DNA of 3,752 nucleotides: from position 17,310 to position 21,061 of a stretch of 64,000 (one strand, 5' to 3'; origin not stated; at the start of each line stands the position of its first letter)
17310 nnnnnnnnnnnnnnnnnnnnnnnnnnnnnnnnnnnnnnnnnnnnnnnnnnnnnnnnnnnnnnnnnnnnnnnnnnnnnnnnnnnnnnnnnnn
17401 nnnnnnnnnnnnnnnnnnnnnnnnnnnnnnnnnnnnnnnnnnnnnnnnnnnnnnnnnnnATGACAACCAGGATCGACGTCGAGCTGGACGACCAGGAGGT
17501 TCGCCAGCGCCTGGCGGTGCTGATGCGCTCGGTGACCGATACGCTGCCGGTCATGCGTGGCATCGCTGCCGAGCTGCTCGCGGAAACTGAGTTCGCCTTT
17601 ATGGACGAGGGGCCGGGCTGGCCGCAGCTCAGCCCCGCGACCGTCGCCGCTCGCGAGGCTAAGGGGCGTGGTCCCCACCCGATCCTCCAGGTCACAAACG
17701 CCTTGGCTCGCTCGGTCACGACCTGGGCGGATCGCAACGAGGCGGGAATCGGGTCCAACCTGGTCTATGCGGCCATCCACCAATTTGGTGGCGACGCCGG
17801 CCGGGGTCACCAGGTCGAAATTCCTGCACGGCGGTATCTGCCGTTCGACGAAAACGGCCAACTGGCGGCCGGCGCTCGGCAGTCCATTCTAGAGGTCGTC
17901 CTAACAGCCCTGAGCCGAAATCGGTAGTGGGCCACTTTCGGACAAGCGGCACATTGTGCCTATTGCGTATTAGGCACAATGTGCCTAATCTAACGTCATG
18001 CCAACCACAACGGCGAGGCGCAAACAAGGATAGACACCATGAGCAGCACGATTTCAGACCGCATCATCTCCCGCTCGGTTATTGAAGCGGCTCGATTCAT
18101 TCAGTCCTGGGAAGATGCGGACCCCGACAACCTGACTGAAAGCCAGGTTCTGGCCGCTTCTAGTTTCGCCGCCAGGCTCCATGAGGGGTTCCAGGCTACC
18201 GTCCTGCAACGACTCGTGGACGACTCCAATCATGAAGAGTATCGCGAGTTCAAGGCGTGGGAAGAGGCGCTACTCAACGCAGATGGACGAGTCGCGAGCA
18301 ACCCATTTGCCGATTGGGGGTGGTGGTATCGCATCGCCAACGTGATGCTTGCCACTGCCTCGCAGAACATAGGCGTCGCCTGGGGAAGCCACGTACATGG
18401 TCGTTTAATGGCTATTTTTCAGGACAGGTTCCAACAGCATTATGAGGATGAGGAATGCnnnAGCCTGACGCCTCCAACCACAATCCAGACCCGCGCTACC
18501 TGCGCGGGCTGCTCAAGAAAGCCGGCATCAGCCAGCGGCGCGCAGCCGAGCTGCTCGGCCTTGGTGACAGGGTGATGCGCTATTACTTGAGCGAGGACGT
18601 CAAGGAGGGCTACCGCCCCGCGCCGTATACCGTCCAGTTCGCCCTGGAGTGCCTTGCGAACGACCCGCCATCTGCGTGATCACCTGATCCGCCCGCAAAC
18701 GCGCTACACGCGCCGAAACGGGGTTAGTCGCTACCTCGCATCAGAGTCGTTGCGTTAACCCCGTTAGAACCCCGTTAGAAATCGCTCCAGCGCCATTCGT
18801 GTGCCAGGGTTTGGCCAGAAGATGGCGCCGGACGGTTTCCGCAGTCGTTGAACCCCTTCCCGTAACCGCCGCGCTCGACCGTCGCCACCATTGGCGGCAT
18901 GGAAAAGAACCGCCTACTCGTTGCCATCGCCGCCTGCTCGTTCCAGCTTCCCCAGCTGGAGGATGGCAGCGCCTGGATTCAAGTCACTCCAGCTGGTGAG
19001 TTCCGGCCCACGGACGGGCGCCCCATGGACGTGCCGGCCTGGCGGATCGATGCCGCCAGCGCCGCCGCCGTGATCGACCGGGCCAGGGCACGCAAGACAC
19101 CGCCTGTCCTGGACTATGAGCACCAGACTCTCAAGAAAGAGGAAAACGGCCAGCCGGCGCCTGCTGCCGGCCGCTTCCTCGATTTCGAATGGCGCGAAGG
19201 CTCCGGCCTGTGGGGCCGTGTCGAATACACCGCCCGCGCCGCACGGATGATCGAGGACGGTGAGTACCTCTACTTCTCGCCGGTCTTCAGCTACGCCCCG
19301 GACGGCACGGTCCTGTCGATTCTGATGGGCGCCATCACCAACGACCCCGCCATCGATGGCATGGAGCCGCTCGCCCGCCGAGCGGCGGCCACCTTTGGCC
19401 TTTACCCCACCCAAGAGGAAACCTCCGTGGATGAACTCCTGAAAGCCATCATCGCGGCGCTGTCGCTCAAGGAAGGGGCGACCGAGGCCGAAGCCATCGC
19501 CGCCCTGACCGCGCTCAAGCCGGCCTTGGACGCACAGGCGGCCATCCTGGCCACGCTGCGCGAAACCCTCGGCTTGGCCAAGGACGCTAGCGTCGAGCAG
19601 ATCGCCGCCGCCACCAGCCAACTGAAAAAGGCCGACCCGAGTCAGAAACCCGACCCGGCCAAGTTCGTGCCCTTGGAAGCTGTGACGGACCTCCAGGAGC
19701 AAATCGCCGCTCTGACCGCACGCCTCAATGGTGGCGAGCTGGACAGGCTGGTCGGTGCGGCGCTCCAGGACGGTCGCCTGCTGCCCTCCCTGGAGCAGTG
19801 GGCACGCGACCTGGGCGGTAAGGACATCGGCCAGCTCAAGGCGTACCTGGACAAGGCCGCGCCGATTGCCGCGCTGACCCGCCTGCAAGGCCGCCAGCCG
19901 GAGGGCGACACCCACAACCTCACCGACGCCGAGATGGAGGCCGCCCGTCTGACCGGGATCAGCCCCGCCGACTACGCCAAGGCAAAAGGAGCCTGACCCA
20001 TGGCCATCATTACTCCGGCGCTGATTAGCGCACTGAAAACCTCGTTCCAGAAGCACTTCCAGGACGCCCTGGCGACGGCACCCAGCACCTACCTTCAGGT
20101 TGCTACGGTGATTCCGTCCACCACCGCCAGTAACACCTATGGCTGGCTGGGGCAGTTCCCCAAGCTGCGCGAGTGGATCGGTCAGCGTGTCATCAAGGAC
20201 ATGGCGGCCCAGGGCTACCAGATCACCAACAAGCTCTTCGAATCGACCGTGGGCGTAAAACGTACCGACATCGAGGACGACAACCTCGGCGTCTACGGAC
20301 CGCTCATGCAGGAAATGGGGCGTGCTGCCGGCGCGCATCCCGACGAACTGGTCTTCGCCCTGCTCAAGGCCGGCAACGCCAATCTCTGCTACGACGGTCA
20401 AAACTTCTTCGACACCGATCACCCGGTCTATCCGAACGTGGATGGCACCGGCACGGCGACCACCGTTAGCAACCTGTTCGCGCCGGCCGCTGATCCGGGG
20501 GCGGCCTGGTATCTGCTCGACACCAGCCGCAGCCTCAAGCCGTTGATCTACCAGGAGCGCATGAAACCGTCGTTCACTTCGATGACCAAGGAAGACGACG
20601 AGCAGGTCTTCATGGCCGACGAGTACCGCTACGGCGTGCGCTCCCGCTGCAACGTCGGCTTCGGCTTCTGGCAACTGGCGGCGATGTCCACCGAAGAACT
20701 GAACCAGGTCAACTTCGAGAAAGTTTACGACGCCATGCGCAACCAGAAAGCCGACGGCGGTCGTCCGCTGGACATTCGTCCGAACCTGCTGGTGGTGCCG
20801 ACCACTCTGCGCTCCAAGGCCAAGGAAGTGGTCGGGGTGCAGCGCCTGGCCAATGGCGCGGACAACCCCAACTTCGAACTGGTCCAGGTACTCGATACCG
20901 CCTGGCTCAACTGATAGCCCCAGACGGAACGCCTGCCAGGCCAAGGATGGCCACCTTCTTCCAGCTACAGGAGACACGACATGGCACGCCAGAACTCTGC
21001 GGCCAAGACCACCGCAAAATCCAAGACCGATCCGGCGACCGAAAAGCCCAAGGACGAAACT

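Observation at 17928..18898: Anti-CRISPR cassette (AcrIF3-like + Aca1) with paired operator palindromes inserted between the capsid G and I genes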

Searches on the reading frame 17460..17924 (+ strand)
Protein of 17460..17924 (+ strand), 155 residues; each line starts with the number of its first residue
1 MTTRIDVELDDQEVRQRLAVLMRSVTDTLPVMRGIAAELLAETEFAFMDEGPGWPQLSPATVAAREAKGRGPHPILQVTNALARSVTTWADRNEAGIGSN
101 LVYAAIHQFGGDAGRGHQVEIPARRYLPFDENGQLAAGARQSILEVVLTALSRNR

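Call 6: search_protein_families(library=pfam, proteins=[window:17460-17924:+], max_evalue=0.01)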
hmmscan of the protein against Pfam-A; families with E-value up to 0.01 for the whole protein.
window:17460-17924:+ (155 aa): 1 family
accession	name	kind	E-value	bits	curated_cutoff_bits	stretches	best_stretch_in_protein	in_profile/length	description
PF05069.18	Phage_tail_S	-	4e-26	92.1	24.3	1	10-151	2-147/148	Phage virion morphogenesis family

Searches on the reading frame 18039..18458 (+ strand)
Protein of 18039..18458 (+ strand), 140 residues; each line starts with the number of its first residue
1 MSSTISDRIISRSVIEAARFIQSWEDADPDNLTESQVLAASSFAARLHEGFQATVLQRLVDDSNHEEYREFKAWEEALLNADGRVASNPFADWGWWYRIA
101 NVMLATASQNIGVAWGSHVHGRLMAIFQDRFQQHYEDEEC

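Call 4: search_solved_structures(query=window:18039-18458:+, show_alignments=2)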
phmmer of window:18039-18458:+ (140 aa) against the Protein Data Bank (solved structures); distinct sequences matched with E-value up to 0.001: 3.
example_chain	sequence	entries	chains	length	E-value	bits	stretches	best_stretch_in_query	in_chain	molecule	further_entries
5gqh_B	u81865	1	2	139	5.4e-81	272.7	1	1-138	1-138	anti-CRISPR protein 3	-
5gnf_A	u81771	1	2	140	5.6e-81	272.7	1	1-138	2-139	Uncharacterized protein AcrF3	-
5b7i_B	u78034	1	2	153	7.6e-81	272.3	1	1-138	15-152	Uncharacterized protein AcrF3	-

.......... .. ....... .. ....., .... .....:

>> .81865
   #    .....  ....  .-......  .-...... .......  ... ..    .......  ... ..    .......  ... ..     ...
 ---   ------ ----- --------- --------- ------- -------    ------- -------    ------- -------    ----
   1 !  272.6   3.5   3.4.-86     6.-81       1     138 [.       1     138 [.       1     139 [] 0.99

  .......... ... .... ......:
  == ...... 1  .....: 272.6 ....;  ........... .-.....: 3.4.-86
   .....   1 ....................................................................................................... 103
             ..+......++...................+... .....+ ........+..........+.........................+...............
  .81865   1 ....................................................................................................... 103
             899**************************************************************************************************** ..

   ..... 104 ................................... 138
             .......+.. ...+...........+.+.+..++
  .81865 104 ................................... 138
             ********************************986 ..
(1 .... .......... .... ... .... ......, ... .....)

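Call 6: search_protein_families(library=pfam, proteins=[window:18039-18458:+], max_evalue=0.01)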
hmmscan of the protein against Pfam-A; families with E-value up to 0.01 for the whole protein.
window:18039-18458:+ (140 aa): 1 family
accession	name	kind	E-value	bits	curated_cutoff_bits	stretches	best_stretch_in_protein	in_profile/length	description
PF21401.2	AcrF3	-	4.2e-86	286.3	27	1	4-132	1-129/129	Cas3 inhibitor AcrF3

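Call 30: search_dna_similar(query=window:18039-18458:+, collection=phages, mode=protein, max_rows=40, rows=spread)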
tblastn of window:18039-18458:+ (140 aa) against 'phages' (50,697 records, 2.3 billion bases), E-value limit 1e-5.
Records with a match: 43; places in all: 43; records where one place covers at least 80% of the query: 43.
Best place of each record, by identity: >=99% 7; 90-95% 12; 80-90% 24.
By first word of the organism name: Pseudomonas 42; Bacteriophage 1.
By host as written in the record: Pseudomonas aeruginosa PA14 15; - 15; Pseudomonas aeruginosa 3; Pseudomonas aeruginosa YMC12/01/R24 2; Pseudomonas aeruginosa PS12 1; Pseudomonas aeruginosa ST773 (NDM-1-producing) 1; Pseudomonas aeruignosa PA14 1; Pseudomonas aeruginosa UCBPP-PA14 1; and 4 more.
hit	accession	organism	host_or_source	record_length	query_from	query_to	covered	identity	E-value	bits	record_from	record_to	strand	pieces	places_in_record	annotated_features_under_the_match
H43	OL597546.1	Pseudomonas phage ZCPA1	Pseudomonas aeruginosa PS12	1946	16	140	89%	100.0%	2e-82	259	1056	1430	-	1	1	anti-CRISPR protein | winged helix-turn-helix domain-containing protein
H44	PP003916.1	Pseudomonas phage vB_Pae_U4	Pseudomonas aeruginosa ST773 ...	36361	16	140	89%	100.0%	5e-79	259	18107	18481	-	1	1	AcrIF3-like protein | hypothetical protein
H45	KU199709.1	Pseudomonas phage JBD93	Pseudomonas aeruginosa PA14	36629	16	140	89%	100.0%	5e-79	259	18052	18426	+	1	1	hypothetical protein (x2)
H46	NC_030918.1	Pseudomonas phage JBD93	Pseudomonas aeruginosa PA14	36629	16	140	89%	100.0%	5e-79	259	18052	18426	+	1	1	anti-CRISPR protein AcrF3 | hypothetical protein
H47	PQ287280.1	Pseudomonas phage Komp_PA14_H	Pseudomonas aeruginosa PA14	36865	16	140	89%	100.0%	5e-79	259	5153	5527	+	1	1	hypothetical protein (x2)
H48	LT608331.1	Pseudomonas phage vB_PaeS_PcyII-40_PfII40a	-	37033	16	140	89%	100.0%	5e-79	259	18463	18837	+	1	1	hypothetical protein (x2)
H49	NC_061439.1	Pseudomonas phage vB_PaeS_PcyII-40_PfII40a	-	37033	16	140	89%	100.0%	5e-79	259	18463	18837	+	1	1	hypothetical protein (x2)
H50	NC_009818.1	Pseudomonas phage MP22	Pseudomonas aeruginosa UCBPP-PA14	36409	16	140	89%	94.4%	3e-75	248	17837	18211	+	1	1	orf29b: anti-CRISPR protein AcrF3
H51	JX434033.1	Pseudomonas phage JBD88a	-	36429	16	140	89%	94.4%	3e-75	248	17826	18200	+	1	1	hypothetical protein (x2)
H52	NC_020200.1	Pseudomonas phage JBD88a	-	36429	16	140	89%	94.4%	3e-75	248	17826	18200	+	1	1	anti-CRISPR protein AcrF3 | hypothetical protein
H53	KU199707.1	Pseudomonas phage JBD16C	Pseudomonas aeruginosa PA14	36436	16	140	89%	94.4%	3e-75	248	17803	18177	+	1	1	hypothetical protein (x2)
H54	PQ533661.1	Pseudomonas phage Paws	Pseudomonas aeruginosa PA14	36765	16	140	89%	94.4%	3e-75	248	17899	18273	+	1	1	hypothetical protein (x2)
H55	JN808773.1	Pseudomonas phage F_HA0480sp/Pa1651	-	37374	16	140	89%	94.4%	3e-75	248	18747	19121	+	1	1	hypothetical protein (x2)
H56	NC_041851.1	Pseudomonas phage F_HA0480sp/Pa1651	-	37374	16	140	89%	94.4%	3e-75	248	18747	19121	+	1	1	anti-CRISPR protein AcrF3 | hypothetical protein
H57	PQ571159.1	Pseudomonas phage Forsyth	Pseudomonas aeruginosa PA14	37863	16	140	89%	94.4%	6e-75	247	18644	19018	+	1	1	hypothetical protein (x2)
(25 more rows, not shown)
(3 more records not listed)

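Call 81: search_protein_families(library=ncbifam, proteins=[window:18039-18458:+], max_evalue=0.01)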
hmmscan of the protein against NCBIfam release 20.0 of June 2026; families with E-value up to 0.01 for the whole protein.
window:18039-18458:+ (140 aa): 0 families

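Call 82: search_protein_families(library=phrogs, proteins=[window:18039-18458:+], max_evalue=0.01)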
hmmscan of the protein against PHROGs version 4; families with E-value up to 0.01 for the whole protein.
window:18039-18458:+ (140 aa): 1 family
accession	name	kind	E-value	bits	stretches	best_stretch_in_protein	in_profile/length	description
phrog_9439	-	unknown function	6.8e-96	319.1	1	1-140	1-140/140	-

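Call 87: list_cluster_members(proteins=[window:18039-18458:+, window:18455-18676:+])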
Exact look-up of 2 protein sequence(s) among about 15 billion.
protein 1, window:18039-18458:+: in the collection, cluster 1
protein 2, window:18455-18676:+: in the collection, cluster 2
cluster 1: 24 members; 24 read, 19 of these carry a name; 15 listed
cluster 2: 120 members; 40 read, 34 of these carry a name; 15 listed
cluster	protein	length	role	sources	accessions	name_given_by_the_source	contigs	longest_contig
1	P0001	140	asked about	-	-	anti-CRISPR protein AcrF3 [Pseudomonas aeruginosa] | Uncharacterized protein n=2 Tax=root TaxID=1 RepID=A0A1C6ZDM6_9CAUD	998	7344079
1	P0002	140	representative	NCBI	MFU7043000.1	anti-CRISPR protein AcrF3 [Pseudomonas aeruginosa]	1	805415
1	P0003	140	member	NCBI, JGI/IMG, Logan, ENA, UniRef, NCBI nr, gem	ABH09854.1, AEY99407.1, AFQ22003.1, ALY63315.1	anti-CRISPR protein AcrF3 [Pseudomonas aeruginosa] | Uncharacterized protein n=5 Tax=root TaxID=1 RepID=H6V823_9CAUD | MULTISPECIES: anti-CRISPR protein AcrF3 [Pseudomonas]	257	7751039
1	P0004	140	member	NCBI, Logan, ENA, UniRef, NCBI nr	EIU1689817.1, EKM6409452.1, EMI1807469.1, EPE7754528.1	anti-CRISPR protein AcrF3 [Pseudomonas aeruginosa] | anti-CRISPR protein AcrF3 n=1 Tax=Pseudomonas aeruginosa TaxID=287 RepID=UPI00053EB26C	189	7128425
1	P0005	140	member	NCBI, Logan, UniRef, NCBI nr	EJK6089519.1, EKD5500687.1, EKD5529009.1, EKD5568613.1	anti-CRISPR protein AcrF3 [Pseudomonas aeruginosa] | anti-CRISPR protein AcrF3 n=1 Tax=Pseudomonas aeruginosa TaxID=287 RepID=UPI00071B4AC8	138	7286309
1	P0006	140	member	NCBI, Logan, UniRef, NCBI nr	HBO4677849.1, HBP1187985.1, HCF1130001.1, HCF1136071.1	TPA: anti-CRISPR protein AcrF3 [Pseudomonas aeruginosa] | anti-CRISPR protein AcrF3 n=1 Tax=Pseudomonas TaxID=286 RepID=UPI00071B0B54 | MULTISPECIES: anti-CRISPR protein AcrF3 [Pseudomonas]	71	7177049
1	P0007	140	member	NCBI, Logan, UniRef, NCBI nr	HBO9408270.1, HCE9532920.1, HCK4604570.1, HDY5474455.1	TPA: anti-CRISPR protein AcrF3 [Pseudomonas aeruginosa] | anti-CRISPR protein AcrF3 n=1 Tax=Pseudomonas aeruginosa TaxID=287 RepID=UPI00053E1C8F | anti-CRISPR protein AcrF3 [Pseudomonas aeruginosa]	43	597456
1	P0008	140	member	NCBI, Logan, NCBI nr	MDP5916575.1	anti-CRISPR protein AcrF3 [Pseudomonas aeruginosa]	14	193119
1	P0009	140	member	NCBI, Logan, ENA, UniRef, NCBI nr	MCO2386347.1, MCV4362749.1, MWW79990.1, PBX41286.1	anti-CRISPR protein AcrF3 [Pseudomonas aeruginosa] | anti-CRISPR protein AcrF3 n=1 Tax=Pseudomonas aeruginosa TaxID=287 RepID=UPI000BB7B4B6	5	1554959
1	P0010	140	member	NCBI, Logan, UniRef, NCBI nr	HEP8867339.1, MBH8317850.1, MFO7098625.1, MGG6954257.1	anti-CRISPR protein AcrF3 [Pseudomonas aeruginosa] | anti-CRISPR protein AcrF3 n=1 Tax=Pseudomonas aeruginosa TaxID=287 RepID=UPI0018DB0BAC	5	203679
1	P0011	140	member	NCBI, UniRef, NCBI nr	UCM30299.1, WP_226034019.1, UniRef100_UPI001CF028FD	anti-CRISPR protein AcrF3 [Pseudomonas sp. PS1(2021)] | anti-CRISPR protein AcrF3 n=1 Tax=Pseudomonas sp. PS1(2021) TaxID=2866282 ...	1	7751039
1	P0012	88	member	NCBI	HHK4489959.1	TPA: anti-CRISPR protein AcrF3, partial [Pseudomonas aeruginosa]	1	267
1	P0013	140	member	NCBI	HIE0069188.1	TPA: anti-CRISPR protein AcrF3 [Pseudomonas aeruginosa]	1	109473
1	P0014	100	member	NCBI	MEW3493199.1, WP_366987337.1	anti-CRISPR protein AcrF3, partial [Pseudomonas aeruginosa]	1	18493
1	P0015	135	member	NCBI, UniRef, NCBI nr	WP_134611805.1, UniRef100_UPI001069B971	anti-CRISPR protein AcrF3 [Pseudomonas aeruginosa] | anti-CRISPR protein AcrF3 n=1 Tax=Pseudomonas aeruginosa TaxID=287 RepID=UPI001069B971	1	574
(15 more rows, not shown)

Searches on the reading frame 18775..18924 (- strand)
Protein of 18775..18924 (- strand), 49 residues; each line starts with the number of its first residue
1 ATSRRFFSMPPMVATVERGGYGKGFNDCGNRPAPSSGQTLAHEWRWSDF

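Call 82: search_protein_families(library=phrogs, proteins=[window:18775-18924:-], max_evalue=0.01)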
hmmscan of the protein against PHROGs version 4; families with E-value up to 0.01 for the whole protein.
window:18775-18924:- (49 aa): 1 family
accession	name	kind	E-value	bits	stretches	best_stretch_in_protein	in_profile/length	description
phrog_10291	-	unknown function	1.4e-34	118.4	1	9-49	1-41/41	-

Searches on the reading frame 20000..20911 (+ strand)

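Call 6: search_protein_families(library=pfam, proteins=[window:20000-20911:+], max_evalue=0.01)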
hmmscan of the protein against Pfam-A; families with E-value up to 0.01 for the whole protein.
window:20000-20911:+ (304 aa): 2 families
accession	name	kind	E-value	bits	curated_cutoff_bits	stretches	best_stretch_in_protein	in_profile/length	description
PF10124.15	Mu-like_gpT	-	2.8e-123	411.3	20.1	1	10-303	2-289/289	Mu-like prophage major head subunit gpT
PF25209.1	Phage_capsid_4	-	1.2e-08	36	27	1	66-304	64-197/262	Phage capsid protein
